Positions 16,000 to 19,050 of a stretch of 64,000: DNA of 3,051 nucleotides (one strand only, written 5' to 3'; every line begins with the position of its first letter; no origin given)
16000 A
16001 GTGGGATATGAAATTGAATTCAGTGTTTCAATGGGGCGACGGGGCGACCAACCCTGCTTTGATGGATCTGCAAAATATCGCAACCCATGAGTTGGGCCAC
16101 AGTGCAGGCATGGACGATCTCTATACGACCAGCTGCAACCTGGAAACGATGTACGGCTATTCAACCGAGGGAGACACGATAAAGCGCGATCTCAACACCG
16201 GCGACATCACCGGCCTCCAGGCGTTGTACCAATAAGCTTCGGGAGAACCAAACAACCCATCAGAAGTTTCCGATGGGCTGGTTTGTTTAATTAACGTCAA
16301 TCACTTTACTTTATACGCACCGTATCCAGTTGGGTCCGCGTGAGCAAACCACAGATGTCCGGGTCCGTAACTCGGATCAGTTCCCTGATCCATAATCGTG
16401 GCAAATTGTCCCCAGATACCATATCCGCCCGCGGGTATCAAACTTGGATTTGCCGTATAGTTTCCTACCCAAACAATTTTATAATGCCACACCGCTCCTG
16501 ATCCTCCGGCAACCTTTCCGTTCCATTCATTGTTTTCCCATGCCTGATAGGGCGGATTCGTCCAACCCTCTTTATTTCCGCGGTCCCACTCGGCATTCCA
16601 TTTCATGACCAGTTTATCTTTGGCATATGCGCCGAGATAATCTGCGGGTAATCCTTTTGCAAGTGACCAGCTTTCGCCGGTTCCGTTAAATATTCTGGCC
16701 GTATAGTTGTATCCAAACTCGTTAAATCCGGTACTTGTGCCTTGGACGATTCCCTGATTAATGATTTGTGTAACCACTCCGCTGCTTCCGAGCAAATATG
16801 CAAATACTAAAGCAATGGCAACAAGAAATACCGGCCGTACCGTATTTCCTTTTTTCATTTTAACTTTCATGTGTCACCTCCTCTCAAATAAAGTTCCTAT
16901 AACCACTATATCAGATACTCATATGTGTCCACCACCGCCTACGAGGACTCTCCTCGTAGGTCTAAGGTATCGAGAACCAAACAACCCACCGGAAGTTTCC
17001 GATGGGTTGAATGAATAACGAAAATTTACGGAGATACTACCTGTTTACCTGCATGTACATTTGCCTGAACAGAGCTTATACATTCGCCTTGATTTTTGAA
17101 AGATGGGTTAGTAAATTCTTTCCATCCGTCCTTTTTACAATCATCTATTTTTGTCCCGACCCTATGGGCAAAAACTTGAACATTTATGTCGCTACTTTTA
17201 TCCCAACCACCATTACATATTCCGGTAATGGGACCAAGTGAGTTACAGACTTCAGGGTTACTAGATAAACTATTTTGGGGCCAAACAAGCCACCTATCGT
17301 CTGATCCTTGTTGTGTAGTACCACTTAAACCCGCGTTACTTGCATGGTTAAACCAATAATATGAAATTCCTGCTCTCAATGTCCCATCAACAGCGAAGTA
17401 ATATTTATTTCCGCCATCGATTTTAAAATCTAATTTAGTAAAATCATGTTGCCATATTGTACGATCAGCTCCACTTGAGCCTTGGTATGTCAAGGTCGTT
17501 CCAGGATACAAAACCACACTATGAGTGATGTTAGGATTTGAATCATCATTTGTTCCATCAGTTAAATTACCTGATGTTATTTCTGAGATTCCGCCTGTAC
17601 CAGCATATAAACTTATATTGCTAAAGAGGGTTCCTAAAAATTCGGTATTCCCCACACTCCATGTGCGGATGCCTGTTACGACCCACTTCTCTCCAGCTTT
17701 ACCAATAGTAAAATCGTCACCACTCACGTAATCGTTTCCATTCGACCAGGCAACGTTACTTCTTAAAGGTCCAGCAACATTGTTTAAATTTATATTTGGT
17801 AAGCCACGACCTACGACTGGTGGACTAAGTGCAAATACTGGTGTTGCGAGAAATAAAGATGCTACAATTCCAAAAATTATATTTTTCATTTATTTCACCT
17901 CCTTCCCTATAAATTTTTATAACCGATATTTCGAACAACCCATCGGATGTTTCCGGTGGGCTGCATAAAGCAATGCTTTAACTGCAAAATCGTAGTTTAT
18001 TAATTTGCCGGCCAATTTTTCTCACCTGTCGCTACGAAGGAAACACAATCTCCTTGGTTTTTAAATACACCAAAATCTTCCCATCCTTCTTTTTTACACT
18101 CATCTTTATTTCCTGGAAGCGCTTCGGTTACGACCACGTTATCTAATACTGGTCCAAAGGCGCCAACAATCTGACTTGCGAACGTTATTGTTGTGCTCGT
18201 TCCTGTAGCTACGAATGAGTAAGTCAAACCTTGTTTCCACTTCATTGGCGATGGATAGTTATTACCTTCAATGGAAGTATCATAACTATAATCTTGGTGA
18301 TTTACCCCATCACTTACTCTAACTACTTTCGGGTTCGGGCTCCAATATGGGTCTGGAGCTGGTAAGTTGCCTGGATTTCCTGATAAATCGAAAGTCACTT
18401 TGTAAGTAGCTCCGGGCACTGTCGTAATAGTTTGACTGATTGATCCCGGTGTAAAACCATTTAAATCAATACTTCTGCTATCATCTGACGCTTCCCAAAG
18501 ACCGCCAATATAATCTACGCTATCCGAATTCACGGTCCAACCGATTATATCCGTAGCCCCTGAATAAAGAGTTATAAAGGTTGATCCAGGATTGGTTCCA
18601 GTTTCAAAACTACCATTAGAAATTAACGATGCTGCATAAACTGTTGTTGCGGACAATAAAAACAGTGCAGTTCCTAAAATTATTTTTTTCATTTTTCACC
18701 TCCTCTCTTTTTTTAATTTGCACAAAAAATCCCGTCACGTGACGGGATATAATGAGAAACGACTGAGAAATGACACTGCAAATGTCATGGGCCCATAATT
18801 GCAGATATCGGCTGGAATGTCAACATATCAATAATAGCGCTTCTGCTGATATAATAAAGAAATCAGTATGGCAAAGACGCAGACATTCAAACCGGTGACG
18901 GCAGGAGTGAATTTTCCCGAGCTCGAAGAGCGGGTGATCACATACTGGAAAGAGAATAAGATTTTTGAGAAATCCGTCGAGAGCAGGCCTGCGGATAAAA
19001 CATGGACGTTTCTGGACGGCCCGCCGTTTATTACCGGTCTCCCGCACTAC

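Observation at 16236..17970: Three copies of a conserved about 35-nt hairpin-forming intergenic motif at the 3' ends of the secreted-protein genes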

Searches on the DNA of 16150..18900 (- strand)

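Call 29: build_rna_model(alignment_id=A2, structure=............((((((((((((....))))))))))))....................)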
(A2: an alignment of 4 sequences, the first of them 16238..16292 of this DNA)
Model R1 built from alignment A2 (4 sequences, 60 columns); structure: as given.
model positions 56; base pairs 12; branch points 0; effective number of sequences 4; information 0.918 bits per position. Calibrated on 0.2 Mb of random sequence (short: E-values are rough).
structure used (alignment columns):
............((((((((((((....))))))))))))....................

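Call 30: search_with_rna_model(model_id=R1, sources=[window, L001, L006, L007, L010, L011, L003, L004, L005], max_evalue=10, show_alignments=8)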
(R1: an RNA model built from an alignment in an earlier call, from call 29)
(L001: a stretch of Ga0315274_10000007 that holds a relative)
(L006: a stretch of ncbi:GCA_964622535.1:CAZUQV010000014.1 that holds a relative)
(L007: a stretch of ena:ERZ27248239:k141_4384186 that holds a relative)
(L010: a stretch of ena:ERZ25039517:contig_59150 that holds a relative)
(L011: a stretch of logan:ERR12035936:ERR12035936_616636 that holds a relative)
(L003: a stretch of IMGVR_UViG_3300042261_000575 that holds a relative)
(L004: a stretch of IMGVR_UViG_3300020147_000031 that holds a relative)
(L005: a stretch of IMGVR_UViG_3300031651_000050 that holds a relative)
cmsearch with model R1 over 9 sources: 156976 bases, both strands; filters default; matches with E-value up to 10: 17.
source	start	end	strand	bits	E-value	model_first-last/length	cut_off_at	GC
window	16967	17021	-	69.9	2.4e-23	1-56/56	no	0.45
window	16238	16292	-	65.2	1.7e-21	1-56/56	no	0.44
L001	710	769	-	64.7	2.7e-21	1-56/56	no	0.4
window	17921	17975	-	62.1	2.9e-20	1-56/56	no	0.47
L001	718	772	+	40.2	1e-11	1-56/56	no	0.4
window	16970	17025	+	38.6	4.4e-11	1-56/56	no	0.43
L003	2052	2103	-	34.8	1.3e-09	1-56/56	no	0.27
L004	1657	1709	-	32.1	1.6e-08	1-56/56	no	0.34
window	16241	16294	+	29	2.5e-07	1-56/56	no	0.43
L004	1658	1714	+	26.4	2.6e-06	1-56/56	no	0.33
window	17936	17963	+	19.7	0.0011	13-40/56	no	0.61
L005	2524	2545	-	19.3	0.0016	16-37/56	no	0.59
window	19234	19285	-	15.3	0.058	1-56/56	no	0.48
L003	2052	2107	+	14.9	0.079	1-56/56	no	0.25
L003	6387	6416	-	13.1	0.42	1-56/56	no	0.17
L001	9191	9221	-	10.8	3.2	1-56/56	no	0.23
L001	1639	1681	-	10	7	1-56/56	no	0.4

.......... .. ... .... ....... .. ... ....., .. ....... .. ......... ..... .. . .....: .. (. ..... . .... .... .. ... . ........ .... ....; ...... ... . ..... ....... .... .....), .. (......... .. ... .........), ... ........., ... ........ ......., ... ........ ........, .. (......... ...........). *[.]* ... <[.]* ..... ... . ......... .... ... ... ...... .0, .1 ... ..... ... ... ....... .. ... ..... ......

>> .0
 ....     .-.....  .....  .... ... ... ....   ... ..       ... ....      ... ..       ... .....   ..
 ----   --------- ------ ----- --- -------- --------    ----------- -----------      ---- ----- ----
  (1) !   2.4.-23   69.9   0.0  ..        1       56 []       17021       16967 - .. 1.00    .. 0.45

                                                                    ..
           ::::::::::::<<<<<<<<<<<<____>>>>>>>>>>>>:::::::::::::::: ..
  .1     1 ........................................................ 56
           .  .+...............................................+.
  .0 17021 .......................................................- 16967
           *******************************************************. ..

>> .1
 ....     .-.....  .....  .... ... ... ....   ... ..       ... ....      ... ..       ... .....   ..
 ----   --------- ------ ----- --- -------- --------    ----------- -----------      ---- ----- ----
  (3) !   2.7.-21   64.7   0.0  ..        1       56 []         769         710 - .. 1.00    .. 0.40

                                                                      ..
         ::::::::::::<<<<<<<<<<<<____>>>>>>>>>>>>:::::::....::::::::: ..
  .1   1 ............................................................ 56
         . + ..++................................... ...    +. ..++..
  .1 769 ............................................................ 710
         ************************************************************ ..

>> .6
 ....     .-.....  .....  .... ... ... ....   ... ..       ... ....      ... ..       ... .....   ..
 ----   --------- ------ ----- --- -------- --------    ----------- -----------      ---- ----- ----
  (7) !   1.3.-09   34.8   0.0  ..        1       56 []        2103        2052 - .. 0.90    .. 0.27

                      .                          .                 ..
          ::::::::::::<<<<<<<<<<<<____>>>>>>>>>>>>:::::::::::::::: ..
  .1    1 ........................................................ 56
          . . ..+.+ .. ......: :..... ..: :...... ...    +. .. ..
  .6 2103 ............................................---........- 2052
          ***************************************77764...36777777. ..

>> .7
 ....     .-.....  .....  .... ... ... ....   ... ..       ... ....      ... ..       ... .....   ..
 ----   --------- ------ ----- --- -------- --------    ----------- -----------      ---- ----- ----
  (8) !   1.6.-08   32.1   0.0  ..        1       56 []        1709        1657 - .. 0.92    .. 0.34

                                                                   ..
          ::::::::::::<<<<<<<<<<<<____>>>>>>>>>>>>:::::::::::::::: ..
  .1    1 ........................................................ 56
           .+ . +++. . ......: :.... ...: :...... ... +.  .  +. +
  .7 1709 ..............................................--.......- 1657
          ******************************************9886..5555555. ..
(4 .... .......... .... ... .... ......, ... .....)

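Call 34: search_with_rna_model(model_id=R1, sources=[L012, L013, L014, L015, L016], max_evalue=10, show_alignments=6)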
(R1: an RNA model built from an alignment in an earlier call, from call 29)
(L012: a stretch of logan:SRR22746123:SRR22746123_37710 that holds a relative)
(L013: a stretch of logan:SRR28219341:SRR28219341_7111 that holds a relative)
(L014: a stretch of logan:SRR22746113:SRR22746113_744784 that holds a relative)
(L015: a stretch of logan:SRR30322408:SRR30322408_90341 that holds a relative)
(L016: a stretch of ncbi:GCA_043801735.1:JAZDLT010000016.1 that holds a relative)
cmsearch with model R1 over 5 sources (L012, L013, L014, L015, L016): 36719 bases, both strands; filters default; matches with E-value up to 10: 8.
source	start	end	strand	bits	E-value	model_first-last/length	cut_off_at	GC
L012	638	687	+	20.3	0.00015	1-56/56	no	0.46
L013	637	686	+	20.3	0.00015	1-56/56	no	0.46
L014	594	643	+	20.3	0.00015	1-56/56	no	0.46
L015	638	687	+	20.3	0.00015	1-56/56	no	0.46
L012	630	683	-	14.7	0.023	1-56/56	no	0.43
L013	629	682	-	14.7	0.023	1-56/56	no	0.43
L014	586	639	-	14.7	0.023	1-56/56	no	0.43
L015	630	683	-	14.7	0.023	1-56/56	no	0.43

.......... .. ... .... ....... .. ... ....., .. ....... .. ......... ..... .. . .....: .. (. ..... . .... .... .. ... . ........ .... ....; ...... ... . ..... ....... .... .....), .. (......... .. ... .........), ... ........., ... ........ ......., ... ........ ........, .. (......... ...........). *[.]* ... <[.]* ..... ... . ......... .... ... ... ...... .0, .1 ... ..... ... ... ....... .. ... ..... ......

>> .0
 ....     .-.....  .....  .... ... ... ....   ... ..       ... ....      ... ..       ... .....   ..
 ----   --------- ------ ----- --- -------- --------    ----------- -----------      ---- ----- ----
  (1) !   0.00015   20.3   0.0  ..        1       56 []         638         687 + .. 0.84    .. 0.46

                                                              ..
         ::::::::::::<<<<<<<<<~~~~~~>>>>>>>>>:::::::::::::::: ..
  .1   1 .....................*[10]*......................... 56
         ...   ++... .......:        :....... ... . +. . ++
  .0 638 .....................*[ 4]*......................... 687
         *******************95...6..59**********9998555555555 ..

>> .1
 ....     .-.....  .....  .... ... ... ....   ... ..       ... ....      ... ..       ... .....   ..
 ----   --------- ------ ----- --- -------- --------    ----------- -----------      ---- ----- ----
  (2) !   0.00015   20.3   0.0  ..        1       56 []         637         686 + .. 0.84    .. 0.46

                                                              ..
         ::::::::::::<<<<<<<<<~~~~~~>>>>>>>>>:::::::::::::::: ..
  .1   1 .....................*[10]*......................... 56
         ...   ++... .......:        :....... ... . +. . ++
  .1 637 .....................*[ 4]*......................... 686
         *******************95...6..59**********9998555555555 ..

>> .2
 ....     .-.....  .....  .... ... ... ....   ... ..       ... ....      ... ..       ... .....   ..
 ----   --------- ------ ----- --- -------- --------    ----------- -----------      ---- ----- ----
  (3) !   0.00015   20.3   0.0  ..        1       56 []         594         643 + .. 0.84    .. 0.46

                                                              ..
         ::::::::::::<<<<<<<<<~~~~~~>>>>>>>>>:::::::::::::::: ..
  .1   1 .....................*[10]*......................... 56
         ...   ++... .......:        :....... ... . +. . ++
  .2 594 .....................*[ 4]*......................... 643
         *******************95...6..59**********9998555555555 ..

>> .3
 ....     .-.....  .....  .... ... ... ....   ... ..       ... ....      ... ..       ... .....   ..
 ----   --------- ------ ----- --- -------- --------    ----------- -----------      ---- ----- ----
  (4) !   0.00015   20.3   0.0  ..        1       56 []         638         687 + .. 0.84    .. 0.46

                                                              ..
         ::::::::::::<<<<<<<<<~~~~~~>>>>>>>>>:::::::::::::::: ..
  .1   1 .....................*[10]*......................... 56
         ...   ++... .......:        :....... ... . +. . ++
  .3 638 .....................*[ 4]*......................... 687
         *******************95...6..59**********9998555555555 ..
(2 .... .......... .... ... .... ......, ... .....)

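Call 45: search_with_rna_model(model_id=R1, sources=[L017, L018, L019, L020, L021, L022, L023, L024, L025, L026, L027, L028, L029, L030, L031, L032, L033, L034, L035, L036, L037, L038, L039, L040, L041, L042, L043, L044, L045, L046, L047, L048, L049, L050, L051, L052, L053, L054, L055, L056, L057, L058, L059, L060, L061, L062, L063, L064, L065, L066, L067, L068, L069, L070, L071, L072, L073, L074, L075, L076, L077, L078, L079, L080, L081, L082, L083, L084, L085, L086, L087, L088, L089, L090, L091, L092, L093, L094, L095, L096], max_evalue=1, show_alignments=10)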
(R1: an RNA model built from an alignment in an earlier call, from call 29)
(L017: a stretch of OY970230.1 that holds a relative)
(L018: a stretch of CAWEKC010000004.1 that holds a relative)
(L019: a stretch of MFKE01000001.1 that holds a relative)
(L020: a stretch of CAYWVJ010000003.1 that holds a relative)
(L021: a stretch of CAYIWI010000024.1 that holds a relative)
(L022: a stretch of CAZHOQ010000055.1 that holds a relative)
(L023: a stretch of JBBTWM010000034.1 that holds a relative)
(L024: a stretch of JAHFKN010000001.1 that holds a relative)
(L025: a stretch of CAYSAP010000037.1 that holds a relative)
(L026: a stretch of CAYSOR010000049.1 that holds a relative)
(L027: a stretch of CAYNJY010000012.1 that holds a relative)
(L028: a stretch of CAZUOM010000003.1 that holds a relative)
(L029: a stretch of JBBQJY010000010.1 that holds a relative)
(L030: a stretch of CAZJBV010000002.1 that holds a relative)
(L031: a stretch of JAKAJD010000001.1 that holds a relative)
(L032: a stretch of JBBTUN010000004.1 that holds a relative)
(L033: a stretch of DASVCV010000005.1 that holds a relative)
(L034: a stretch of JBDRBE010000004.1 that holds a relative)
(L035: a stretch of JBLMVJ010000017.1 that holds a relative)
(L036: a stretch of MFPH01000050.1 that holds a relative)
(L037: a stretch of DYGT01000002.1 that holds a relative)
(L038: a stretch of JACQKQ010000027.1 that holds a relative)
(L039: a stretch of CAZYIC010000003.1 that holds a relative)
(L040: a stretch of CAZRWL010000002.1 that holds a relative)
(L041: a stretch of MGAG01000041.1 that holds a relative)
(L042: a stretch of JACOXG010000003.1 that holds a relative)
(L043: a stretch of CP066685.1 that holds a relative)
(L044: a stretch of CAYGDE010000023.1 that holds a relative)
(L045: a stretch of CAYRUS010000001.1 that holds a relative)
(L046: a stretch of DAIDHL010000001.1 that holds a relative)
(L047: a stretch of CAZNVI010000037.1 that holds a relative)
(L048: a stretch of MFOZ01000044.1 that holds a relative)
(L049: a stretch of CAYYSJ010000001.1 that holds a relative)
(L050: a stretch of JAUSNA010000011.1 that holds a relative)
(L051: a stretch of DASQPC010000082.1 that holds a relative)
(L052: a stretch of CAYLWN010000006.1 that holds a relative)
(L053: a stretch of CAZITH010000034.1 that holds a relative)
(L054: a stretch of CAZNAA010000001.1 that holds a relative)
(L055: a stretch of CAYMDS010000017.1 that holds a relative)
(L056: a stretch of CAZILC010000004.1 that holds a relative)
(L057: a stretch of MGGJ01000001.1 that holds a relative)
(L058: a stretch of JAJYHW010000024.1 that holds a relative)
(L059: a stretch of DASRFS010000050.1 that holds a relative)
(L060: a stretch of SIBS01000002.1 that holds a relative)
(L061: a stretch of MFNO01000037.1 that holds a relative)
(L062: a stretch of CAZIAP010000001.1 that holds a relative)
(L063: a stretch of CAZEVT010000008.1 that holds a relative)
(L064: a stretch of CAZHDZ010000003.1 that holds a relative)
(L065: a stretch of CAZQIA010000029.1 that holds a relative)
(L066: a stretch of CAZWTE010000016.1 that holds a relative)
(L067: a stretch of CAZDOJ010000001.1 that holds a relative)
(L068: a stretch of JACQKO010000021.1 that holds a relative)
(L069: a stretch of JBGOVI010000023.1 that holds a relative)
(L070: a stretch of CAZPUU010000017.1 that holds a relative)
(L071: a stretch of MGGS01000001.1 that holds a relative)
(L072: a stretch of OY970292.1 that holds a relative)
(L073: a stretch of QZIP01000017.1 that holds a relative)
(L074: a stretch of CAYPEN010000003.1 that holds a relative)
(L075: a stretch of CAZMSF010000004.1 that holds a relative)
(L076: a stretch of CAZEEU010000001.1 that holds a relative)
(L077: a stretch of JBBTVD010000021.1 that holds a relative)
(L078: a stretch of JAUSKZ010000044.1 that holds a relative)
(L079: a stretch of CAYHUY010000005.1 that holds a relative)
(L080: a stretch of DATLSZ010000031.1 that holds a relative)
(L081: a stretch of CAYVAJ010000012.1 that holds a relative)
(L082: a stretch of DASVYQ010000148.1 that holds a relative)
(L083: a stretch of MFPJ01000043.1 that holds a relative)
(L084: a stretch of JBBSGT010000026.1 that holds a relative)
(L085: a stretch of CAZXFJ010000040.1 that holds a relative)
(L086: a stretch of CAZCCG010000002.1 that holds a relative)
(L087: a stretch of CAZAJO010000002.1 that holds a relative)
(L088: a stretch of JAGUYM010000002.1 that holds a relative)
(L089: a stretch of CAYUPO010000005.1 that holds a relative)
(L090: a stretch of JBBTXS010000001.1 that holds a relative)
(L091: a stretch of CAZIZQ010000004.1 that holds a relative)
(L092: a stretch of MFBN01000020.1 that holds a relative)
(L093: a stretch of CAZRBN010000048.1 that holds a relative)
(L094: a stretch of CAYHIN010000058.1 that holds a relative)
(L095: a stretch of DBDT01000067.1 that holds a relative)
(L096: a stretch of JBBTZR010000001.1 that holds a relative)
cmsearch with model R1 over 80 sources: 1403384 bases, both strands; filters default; matches with E-value up to 1: 5.
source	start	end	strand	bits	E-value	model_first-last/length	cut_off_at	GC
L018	6636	6691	-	42.7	9.7e-12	1-56/56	no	0.48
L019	7105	7155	+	33.6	3.5e-08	1-56/56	no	0.47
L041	12895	12948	+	26.1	3e-05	1-56/56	no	0.31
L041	12888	12944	-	25.8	3.9e-05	1-56/56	no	0.32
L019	7107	7152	-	17.4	0.077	1-56/56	no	0.46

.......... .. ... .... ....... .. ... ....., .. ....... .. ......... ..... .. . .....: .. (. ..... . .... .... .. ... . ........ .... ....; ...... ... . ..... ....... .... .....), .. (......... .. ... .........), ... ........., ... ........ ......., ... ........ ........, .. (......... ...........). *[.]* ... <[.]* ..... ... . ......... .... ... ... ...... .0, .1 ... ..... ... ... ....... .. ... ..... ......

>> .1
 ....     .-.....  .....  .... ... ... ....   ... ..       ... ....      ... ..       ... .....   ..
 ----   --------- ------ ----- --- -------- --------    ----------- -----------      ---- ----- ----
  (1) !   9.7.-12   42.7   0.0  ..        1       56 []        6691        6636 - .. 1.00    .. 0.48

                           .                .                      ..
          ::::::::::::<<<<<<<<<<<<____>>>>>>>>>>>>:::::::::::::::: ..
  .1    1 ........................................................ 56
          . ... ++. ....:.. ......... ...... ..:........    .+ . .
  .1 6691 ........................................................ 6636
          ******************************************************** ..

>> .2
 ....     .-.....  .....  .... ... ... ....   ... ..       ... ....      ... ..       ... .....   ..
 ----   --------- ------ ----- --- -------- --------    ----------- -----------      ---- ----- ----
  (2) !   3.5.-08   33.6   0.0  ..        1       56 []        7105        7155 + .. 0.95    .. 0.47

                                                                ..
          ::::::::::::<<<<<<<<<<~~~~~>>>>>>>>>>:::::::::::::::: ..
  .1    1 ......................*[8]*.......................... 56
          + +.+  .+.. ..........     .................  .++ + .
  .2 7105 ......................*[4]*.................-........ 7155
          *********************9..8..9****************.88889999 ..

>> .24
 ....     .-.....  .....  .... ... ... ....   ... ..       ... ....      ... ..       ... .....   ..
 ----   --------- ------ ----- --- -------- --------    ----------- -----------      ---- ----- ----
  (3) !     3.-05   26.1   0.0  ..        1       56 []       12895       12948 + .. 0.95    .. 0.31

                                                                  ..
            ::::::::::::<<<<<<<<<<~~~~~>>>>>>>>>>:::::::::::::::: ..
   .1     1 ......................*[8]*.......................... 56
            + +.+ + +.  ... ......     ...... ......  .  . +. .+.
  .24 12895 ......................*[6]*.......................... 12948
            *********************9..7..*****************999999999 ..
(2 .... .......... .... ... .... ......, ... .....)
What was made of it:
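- On REP/BIME-type extragenic palindromes: 0-1 copy per ~20-kb locus in five Gottesmanbacteria (call 45).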
